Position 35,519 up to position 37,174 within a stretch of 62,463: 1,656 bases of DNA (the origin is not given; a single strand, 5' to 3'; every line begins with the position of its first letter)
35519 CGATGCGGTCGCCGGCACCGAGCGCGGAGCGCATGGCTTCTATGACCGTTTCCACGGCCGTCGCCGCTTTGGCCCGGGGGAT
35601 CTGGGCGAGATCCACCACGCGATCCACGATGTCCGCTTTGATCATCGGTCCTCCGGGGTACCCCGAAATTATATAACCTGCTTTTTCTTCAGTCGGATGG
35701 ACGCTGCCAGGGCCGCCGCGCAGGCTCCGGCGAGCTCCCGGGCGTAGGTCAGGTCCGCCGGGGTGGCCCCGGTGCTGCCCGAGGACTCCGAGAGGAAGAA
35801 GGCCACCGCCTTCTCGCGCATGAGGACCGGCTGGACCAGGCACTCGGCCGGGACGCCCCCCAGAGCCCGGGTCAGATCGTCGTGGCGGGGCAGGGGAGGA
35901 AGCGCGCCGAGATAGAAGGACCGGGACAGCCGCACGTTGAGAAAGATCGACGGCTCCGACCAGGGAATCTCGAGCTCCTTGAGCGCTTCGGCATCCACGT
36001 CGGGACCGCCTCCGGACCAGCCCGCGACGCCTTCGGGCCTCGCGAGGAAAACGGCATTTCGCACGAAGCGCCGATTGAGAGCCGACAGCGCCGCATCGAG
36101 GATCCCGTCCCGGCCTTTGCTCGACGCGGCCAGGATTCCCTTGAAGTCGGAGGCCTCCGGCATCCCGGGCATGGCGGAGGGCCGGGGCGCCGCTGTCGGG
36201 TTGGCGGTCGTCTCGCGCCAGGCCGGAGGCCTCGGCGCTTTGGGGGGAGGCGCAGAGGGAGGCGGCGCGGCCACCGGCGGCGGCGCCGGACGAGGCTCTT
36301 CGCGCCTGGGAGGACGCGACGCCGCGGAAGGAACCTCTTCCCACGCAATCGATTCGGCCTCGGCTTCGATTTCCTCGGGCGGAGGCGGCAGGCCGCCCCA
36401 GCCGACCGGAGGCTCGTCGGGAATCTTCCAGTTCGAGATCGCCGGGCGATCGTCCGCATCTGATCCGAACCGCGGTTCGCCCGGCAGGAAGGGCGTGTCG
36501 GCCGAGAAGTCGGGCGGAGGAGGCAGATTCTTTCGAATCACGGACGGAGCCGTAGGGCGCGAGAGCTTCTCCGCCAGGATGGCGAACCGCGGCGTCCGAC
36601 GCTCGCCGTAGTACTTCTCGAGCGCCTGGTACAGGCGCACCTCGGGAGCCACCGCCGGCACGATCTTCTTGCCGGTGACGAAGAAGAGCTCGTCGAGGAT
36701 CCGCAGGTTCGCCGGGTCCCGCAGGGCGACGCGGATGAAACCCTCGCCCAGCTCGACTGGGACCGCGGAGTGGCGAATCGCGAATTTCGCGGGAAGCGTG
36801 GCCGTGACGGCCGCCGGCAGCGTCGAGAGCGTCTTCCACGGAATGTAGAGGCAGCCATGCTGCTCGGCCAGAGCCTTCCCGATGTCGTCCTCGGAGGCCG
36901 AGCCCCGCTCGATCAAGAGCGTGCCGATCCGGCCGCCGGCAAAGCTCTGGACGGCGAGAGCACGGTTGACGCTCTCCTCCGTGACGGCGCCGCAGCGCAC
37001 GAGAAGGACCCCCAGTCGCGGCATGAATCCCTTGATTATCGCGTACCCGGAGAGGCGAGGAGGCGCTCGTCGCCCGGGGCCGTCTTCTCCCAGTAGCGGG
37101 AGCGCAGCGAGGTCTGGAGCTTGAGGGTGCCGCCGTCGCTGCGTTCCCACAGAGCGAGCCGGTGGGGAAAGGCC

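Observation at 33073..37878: Five-gene minus-strand cluster: exported protein, MshEN/GAF-like paralog B, IHF/HU, MshEN/GAF-like paralog A, site-2 protease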

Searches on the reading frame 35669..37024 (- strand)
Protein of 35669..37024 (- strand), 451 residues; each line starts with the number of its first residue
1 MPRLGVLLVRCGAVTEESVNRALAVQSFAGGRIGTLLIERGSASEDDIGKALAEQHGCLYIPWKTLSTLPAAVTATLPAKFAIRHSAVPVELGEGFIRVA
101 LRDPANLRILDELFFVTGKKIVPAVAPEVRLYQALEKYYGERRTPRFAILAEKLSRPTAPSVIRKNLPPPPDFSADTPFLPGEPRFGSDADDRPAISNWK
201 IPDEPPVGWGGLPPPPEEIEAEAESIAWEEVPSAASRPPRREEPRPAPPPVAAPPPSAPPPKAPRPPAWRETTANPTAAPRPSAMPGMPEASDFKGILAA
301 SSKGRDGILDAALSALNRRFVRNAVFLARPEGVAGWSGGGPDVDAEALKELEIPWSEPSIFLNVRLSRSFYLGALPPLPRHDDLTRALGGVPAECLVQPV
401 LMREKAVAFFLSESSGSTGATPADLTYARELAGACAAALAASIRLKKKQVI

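Call 3: search_protein_families(library=pfam, proteins=[window:35669-37024:-], max_evalue=0.1)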
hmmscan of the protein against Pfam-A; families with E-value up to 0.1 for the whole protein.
window:35669-37024:- (451 aa): 2 families
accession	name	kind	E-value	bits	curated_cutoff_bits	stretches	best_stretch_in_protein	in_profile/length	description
PF05157.20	MshEN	-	5.5e-15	55.6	23.1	1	69-143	13-88/90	MshEN domain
PF13185.12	GAF_2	-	0.06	14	28.6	0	306-439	5-135/136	GAF domain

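Call 4: search_protein_families(library=ncbifam, proteins=[window:35669-37024:-], max_evalue=0.1)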
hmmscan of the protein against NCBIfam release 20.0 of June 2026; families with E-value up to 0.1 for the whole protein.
window:35669-37024:- (451 aa): 6 families
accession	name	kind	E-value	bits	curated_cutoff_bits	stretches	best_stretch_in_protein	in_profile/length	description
NF053729.1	c-di-GMP_motif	domain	3.7e-12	45.8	38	1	3-55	1-53/53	cyclic di-GMP-binding domain-containing protein, MshE-related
NF012033.0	PRK15489.1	equivalog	1.3e-10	40.1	537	1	3-143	492-631/703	glycosyl transferase family protein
NF008411.1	PRK11234.1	equivalog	3.8e-10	38.8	1170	1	4-154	484-633/723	cyclic di-3',5'-guanylate-activated glycosyltransferase NfrB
TIGR02538.1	type_IV_pilB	equivalog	7.5e-10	38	675.65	1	4-144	2-141/564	type IV-A pilus assembly ATPase PilB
TIGR03029.1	EpsG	equivalog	6.3e-05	22.3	313.8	1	4-78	5-79/274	chain length determinant protein tyrosine kinase EpsG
TIGR02533.1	type_II_gspE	equivalog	0.013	14.2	630.25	1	75-145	2-72/486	type II secretion system ATPase GspE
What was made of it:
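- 35669..37024 (-): Paralog B, 451 aa. MshEN domain (aa 1-156), acidic Pro-rich disordered linker (aa ~157-300), GAF-fold domain (aa ~301-451). It is the positional ortholog of the single-copy ancestral gene. Pfam MshEN 55.6 bits; NF053729 45.8 bits against a cut-off of 38 (calls 3, 4).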

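Call 13: find_homologous_proteins(query=window:35669-37024:-)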
Query window:35669-37024:- (451 aa): 342 proteins with E <= 0.001 among 8000 candidates; the best 120 are listed.
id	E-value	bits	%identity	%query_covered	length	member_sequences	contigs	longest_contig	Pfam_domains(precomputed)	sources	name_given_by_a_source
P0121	6.6e-293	990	100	100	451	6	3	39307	PF05157.21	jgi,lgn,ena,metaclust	metaclust:\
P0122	2.5e-259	879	88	100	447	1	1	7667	PF05157.21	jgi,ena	-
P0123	7.4e-258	874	90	100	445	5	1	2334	PF05157.21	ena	-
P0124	2.3e-257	872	88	100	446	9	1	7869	PF05157.21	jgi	jgi:MshEN domain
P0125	7.9e-257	871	88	100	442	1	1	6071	PF05157.21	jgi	jgi:hypothetical protein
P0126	1.3e-224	765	79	100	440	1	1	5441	PF05157.21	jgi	jgi:hypothetical protein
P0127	2.2e-221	754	79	100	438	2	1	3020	PF05157.21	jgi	jgi:Type II secretion system (T2SS), protein E, N-terminal domain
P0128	2.4e-212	724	76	100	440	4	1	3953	PF05157.21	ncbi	ncbi:MAG: hypothetical protein WAU32_04970 [Thermoanaerobaculia bacterium]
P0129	6.0e-192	657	70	100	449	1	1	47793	PF05157.21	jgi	jgi:Type II secretion system (T2SS), protein E, N-terminal domain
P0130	2.0e-187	642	69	100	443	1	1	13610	PF05157.21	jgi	jgi:hypothetical protein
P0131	1.1e-185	636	68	100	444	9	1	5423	PF05157.21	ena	-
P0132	1.6e-185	636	70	100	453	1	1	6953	PF05157.21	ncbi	-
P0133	3.5e-185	635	67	100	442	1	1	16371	PF05157.21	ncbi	-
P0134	5.3e-185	634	69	100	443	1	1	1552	PF05157.21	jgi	jgi:hypothetical protein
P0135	6.8e-185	634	70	100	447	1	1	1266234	PF05157.21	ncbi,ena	-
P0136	1.1e-184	633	68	100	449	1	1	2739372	PF05157.21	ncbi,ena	-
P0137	9.7e-184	630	68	100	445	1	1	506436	PF05157.21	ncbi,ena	-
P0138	1.2e-183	629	69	100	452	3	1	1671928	PF05157.21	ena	-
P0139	1.7e-183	629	67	100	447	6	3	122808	PF05157.21,PF13185.13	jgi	jgi:hypothetical protein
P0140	1.9e-183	629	66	100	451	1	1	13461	PF05157.21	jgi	jgi:MshEN domain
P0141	2.1e-183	629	66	99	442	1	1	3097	PF05157.21,PF13185.13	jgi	jgi:hypothetical protein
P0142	3.0e-183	628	67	100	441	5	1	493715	PF05157.21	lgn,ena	-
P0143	3.2e-183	628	68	100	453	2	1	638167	PF05157.21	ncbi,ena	-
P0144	8.8e-183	627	67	100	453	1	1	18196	PF05157.21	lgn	-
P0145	1.4e-182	626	66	100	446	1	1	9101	PF05157.21,PF13185.13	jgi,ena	-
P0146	2.9e-182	625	70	100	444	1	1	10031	PF05157.21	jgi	jgi:hypothetical protein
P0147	5.3e-182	624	65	100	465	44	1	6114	PF05157.21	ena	-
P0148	6.7e-182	624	68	100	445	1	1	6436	PF05157.21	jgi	jgi:hypothetical protein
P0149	1.1e-181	623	67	100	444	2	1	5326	PF05157.21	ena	-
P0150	1.5e-181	623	67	100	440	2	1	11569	PF05157.21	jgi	jgi:hypothetical protein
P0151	2.0e-181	622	66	100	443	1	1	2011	PF05157.21,PF13185.13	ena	-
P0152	2.1e-181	622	68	100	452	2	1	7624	PF05157.21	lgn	-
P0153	2.8e-181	622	68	100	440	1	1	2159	PF05157.21,PF13185.13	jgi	jgi:hypothetical protein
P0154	2.9e-181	622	68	100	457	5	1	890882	PF05157.21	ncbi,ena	-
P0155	4.5e-181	621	65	100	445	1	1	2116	PF05157.21,PF13185.13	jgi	-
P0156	6.1e-181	621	66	100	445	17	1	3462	PF05157.21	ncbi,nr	ncbi:MAG TPA: hypothetical protein VMT25_05485 [Thermoanaerobaculia bacterium]|nr:hypothetical prote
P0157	6.4e-181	620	66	99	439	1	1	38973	PF05157.21,PF13185.13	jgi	jgi:hypothetical protein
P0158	7.6e-181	620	67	100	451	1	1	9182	PF05157.21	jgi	jgi:hypothetical protein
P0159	1.0e-180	620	66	100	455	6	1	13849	PF05157.21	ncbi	-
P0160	1.1e-180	620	69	100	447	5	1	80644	PF05157.21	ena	-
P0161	1.6e-180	619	67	100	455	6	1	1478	PF05157.21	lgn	-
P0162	2.2e-180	619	66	99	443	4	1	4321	PF05157.21,PF13185.13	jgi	jgi:hypothetical protein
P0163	3.0e-180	618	67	100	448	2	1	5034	PF05157.21,PF13185.13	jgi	jgi:hypothetical protein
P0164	4.9e-180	618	67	100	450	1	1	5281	PF05157.21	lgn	-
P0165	6.9e-180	617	67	100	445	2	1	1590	PF05157.21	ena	-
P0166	8.8e-180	617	68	100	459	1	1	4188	PF05157.21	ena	-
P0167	9.8e-180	617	64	100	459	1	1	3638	PF05157.21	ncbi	-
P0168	1.5e-179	616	67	100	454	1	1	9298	PF05157.21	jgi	jgi:hypothetical protein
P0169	2.0e-179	616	67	100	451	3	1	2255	PF05157.21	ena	-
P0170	1.3e-178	613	67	100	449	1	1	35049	PF05157.21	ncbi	-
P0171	2.1e-178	612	66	100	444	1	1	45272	PF05157.21,PF13185.13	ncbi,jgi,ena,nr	ncbi:MAG TPA: hypothetical protein VMN82_01490 [Thermoanaerobaculia bacterium]|nr:hypothetical prote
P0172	2.7e-178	612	66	100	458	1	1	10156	PF05157.21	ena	-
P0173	3.4e-178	611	67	100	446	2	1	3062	PF05157.21,PF13185.13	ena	-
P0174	3.6e-178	611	65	100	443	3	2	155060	PF05157.21,PF13185.13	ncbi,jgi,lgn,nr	ncbi:MAG TPA: hypothetical protein VMH79_05390 [Thermoanaerobaculia bacterium]|nr:hypothetical prote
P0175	3.6e-178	611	66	100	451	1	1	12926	PF05157.21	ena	-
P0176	3.8e-178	611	65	100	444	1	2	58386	PF05157.21,PF13185.13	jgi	jgi:hypothetical protein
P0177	5.4e-178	611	67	100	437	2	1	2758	PF05157.21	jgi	jgi:hypothetical protein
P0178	1.0e-177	610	65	100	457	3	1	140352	PF05157.21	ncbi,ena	-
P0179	1.7e-177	609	65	100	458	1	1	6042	PF05157.21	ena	-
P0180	2.5e-177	609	67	100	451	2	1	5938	PF05157.21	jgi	-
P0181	4.4e-177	608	65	100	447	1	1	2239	PF05157.21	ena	-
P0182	1.1e-176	606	67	100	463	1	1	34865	PF05157.21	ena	-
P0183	2.5e-176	605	63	100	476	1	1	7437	PF05157.21,PF13185.13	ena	-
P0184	2.6e-176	605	66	100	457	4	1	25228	PF05157.21,PF13185.13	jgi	-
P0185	2.8e-176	605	65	100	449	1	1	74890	PF05157.21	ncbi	-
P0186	4.0e-176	605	65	99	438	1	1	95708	PF05157.21,PF13185.13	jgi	jgi:hypothetical protein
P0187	4.2e-176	605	65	100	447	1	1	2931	PF05157.21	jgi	jgi:hypothetical protein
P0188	9.0e-176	603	68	97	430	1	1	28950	PF05157.21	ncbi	-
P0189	9.1e-176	603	65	100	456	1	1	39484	PF05157.21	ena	-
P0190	1.2e-175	603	66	100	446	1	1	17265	PF05157.21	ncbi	-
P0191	1.7e-175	603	64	100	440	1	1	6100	PF05157.21,PF13185.13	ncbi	-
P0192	1.8e-175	602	64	100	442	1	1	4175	PF05157.21,PF13185.13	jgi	jgi:MshEN domain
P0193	2.1e-175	602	66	100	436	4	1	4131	PF05157.21,PF13185.13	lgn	-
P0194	2.7e-175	602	66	100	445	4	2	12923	PF05157.21,PF13185.13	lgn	-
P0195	3.3e-175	602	67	100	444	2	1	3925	PF05157.21,PF13185.13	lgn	-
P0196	3.8e-175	601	66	100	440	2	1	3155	PF05157.21,PF13185.13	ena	-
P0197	4.4e-175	601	66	100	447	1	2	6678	PF05157.21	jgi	jgi:hypothetical protein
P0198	5.4e-175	601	66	100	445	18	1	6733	PF05157.21,PF13185.13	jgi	-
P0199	1.3e-174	600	64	100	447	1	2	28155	PF05157.21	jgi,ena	jgi:hypothetical protein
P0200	2.4e-174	599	67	100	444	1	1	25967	PF05157.21,PF13185.13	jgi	jgi:hypothetical protein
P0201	5.0e-174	598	63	100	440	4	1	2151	PF05157.21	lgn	-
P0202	9.7e-174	597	66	100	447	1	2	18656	PF05157.21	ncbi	-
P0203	1.2e-173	596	64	100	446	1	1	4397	PF05157.21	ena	-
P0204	3.1e-173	595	64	100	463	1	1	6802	PF05157.21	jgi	jgi:hypothetical protein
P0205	3.3e-173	595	63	100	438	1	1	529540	PF05157.21,PF13185.13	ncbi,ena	-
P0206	4.1e-173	595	67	100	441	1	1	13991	PF05157.21,PF13185.13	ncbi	ncbi:MAG: hypothetical protein ABI968_02710 [Acidobacteriota bacterium]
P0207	4.8e-173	594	65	100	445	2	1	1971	PF05157.21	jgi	jgi:hypothetical protein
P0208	1.2e-172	593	65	100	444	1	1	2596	PF05157.21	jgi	jgi:hypothetical protein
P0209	1.2e-172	593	64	96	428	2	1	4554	PF05157.21,PF13185.13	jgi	-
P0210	1.4e-172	593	64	97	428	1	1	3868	PF05157.21,PF13185.13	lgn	-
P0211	1.5e-172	593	64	100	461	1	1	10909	PF05157.21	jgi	jgi:hypothetical protein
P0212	4.5e-172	591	62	100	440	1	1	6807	PF05157.21,PF13185.13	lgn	-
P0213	8.2e-172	590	63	100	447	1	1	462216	PF05157.21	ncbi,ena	-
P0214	9.2e-172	590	66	100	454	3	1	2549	PF05157.21,PF13185.13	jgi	-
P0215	1.4e-171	590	62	100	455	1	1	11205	PF05157.21,PF13185.13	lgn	-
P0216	1.4e-171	590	65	98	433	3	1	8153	PF05157.21,PF13185.13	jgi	jgi:Type II secretion system (T2SS), protein E, N-terminal domain/GAF domain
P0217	2.1e-171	589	67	97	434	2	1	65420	PF05157.21,PF13185.13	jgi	-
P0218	2.5e-171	589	64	100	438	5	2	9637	PF05157.21,PF13185.13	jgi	jgi:hypothetical protein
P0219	2.6e-171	589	66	100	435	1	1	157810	PF05157.21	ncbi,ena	-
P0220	3.0e-171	589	65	100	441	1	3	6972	PF05157.21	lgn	-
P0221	5.3e-171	588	62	100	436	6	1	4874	PF05157.21,PF13185.13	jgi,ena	-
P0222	5.5e-171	588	64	100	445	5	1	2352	PF05157.21,PF13185.13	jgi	jgi:hypothetical protein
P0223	1.2e-170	587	65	100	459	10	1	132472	PF05157.21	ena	-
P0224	3.9e-170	585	63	100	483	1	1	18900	PF05157.21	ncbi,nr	ncbi:MAG TPA: hypothetical protein VH854_05190 [Thermoanaerobaculia bacterium]|nr:hypothetical prote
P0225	4.5e-170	585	63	100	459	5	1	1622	PF05157.21,PF13185.13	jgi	jgi:hypothetical protein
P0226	5.3e-170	584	64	100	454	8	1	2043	PF05157.21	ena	-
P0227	8.3e-170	584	64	100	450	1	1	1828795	PF05157.21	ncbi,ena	-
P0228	2.3e-169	582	65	100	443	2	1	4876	PF05157.21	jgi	jgi:hypothetical protein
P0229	6.8e-169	581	65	100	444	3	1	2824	PF05157.21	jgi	jgi:hypothetical protein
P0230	1.2e-168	580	65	100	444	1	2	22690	PF05157.21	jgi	jgi:MshEN domain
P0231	1.3e-167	577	61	100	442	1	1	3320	PF05157.21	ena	-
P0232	4.1e-167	575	64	97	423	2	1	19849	PF05157.21,PF13185.13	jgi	jgi:hypothetical protein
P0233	6.8e-167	574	63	100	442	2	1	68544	PF05157.21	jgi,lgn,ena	-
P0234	2.7e-166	572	63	96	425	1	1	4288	PF05157.21,PF13185.13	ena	-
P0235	1.8e-165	570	64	100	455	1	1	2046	PF05157.21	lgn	-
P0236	1.7e-164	566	64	100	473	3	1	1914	PF05157.21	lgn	-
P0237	5.7e-164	565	62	100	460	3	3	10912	PF05157.21,PF13185.13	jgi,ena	-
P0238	3.4e-163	562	64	96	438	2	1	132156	PF05157.21,PF13185.13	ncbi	ncbi:MAG TPA: hypothetical protein VGH97_13425 [Thermoanaerobaculia bacterium]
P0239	1.3e-161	557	63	100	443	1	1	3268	PF05157.21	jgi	jgi:hypothetical protein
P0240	8.8e-161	554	62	100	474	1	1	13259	PF05157.21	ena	-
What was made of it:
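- On GAF domain: Many B orthologs carry a precomputed PF13185 hit (call 13).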

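Call 82: predict_structure(alignment_id=A7)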
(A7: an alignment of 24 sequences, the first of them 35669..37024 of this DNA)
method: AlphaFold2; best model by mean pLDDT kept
length: 451 residues; sequences in the alignment: 24
mean_pLDDT: 79.5   pTM: 0.45
mean pLDDT of the five models: 79.5, 79.0, 77.8, 76.7, 76.3
residues with pLDDT >= 90: 256; 70-90: 58; 50-70: 46; < 50: 91
segments of 3 or more residues with pLDDT < 50: 159-167, 177-180, 183-213, 218-242, 265-280
pLDDT, mean of each block of 10 residues (from residue 1): 82 92 89 90 93 94 96 97 97 96 94 96 96 96 87 72 49 53 43 40 44 48 41 44 55 55 48 43 59 87 94 94 97 97 96 96 94 92 95 94 96 85 92 96 85 46
secondary structure, 60 per line:
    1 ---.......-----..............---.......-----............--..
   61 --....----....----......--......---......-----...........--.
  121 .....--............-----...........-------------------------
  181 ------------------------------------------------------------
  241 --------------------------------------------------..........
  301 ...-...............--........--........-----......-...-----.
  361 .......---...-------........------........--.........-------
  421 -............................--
elements in order: H4-10 H16-29 H33-39 H45-56 H63-66 H71-74 H79-84 E87-92 E96-101 H107-117 E120-125 H128-139 H145-155 H291-303 H305-319 E322-329 E332-339 H345-350 E352-354 H360-367 E371-373 H381-388 E395-402 E405-413 H422-449

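Call 87: fold_search(model_id=the predicted structure, library=pdb)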
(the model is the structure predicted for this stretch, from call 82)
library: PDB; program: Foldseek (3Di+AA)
matches with E <= 10: 856; with E <= 0.001: 168
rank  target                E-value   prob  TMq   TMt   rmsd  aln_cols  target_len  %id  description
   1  5htl_B                2.8e-08  1.00  0.27  0.75   3.1       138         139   30  Structure of MshE with cdg (released 2016-10-05)
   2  9g1w_MODEL_1_A        4.4e-08  1.00  0.25  0.59   4.3       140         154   31  NMR solution structure of the Thermus thermophilus PilF-GSPIIA domain (released 2025-05-21)
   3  8pdk_A                1.5e-07  1.00  0.25  0.69   3.7       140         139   24  X-ray structure of the Thermus thermophilus PilF-GSPIIB domain in the c-di-GMP bound state (released 2024-06-26)
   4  8pfa_A                1.5e-07  1.00  0.25  0.70   3.9       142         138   25  X-ray structure of the Thermus thermophilus K167R mutant of the PilF-GSPIIB domain in the c-di-GMP bound state (released 2024-06-26)
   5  9gl5_A                1.9e-07  1.00  0.25  0.70   3.7       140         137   24  X-ray structure of the Thermus thermophilus Q190E mutant of the PilF-GSPIIB domain in the c-di-GMP bound state (released 2025-06-25)
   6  9glg_A                2.3e-07  1.00  0.25  0.70   3.8       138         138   24  X-ray structure of the Thermus thermophilus Q218E mutant of the PilF-GSPIIB domain in the c-di-GMP bound state (released 2025-06-25)
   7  8pfa_B                2.9e-07  1.00  0.25  0.67   4.1       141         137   26  X-ray structure of the Thermus thermophilus K167R mutant of the PilF-GSPIIB domain in the c-di-GMP bound state (released 2024-06-26)
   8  5htl_A                3.6e-07  1.00  0.26  0.70   3.6       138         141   30  Structure of MshE with cdg (released 2016-10-05)
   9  8pkz_MODEL_1_A        3.8e-07  1.00  0.25  0.68   4.1       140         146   24  NMR solution structure of PilF-GSPIIB in the c-di-GMP bound state (released 2024-07-10)
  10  8pe0_A                4.6e-07  1.00  0.25  0.68   3.8       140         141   24  X-ray structure of the Thermus thermophilus K167L mutant of the PilF-GSPIIB domain in the c-di-GMP bound state (released 2024-06-26)
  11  8pdk_B                4.6e-07  1.00  0.25  0.68   3.9       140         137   24  X-ray structure of the Thermus thermophilus PilF-GSPIIB domain in the c-di-GMP bound state (released 2024-06-26)
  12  9glg_B                4.8e-07  1.00  0.25  0.68   3.9       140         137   24  X-ray structure of the Thermus thermophilus Q218E mutant of the PilF-GSPIIB domain in the c-di-GMP bound state (released 2025-06-25)
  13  6ejf_G                5.1e-07  1.00  0.26  0.66   3.9       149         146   27  Thermus thermophilus PilF ATPase (apoprotein form) (released 2018-08-01)
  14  7lkm_A                9.5e-07  1.00  0.26  0.69   3.6       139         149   21  The PilB(N-terminal_P70S mutant)-PilZ complex of the Type IV pilus from Xanthomonas citri (released 2021-08-11)
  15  5w10_A                1.6e-06  1.00  0.30  0.70   3.6       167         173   14  Lcd1 GAF domain in complex with cAMP ligand (released 2017-06-28)
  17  5w10_B                1.7e-06  1.00  0.30  0.71   3.6       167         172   14  Lcd1 GAF domain in complex with cAMP ligand (released 2017-06-28)
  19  5w10_D                2.8e-06  1.00  0.29  0.70   3.2       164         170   16  Lcd1 GAF domain in complex with cAMP ligand (released 2017-06-28)
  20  5w10_C                4.4e-06  1.00  0.29  0.71   3.1       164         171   16  Lcd1 GAF domain in complex with cAMP ligand (released 2017-06-28)
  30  3oov_B                3.4e-05  1.00  0.29  0.74   3.2       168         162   15  Crystal structure of a methyl-accepting chemotaxis protein, residues 122 to 287 (released 2010-09-08)
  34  3oov_A                4.3e-05  1.00  0.30  0.76   2.8       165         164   16  Crystal structure of a methyl-accepting chemotaxis protein, residues 122 to 287 (released 2010-09-08)
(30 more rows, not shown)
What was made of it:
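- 35669..37024 (-): Foldseek matches 5htl (MshE with c-di-GMP) and GAF domains 5w10 and 3oov (calls 82, 87).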

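Call 104: search_protein_families(library=pfam, alignment_id=A7, max_evalue=0.01)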
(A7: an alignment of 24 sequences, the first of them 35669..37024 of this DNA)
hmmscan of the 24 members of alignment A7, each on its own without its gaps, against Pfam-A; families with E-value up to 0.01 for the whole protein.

A. member 1, window:35669-37024:- (451 aa): 1 family
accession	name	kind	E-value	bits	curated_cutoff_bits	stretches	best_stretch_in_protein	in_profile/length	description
PF05157.20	MshEN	-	5.5e-15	55.6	23.1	1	69-143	13-88/90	MshEN domain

B. families by the number of members that match (of 24 scanned): 3 families
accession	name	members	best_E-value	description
PF05157.20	MshEN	24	1.2e-19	MshEN domain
PF13185.12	GAF_2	10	3e-07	GAF domain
PF01590.32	GAF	5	2.6e-06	GAF domain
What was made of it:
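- On MshEN domain (PF05157), c-di-GMP receptor: All 24 family members scanned match (call 104).
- On GAF domain: 10 of 24 relatives match GAF_2 at E<=0.01, best 3e-07 (call 104).
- Checked: It is supported by 10 of 24 family members at E<=0.01 (best 3e-07; call 104).
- GAF or GAF_2 is detected in 10 of 24 family members (call 104).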
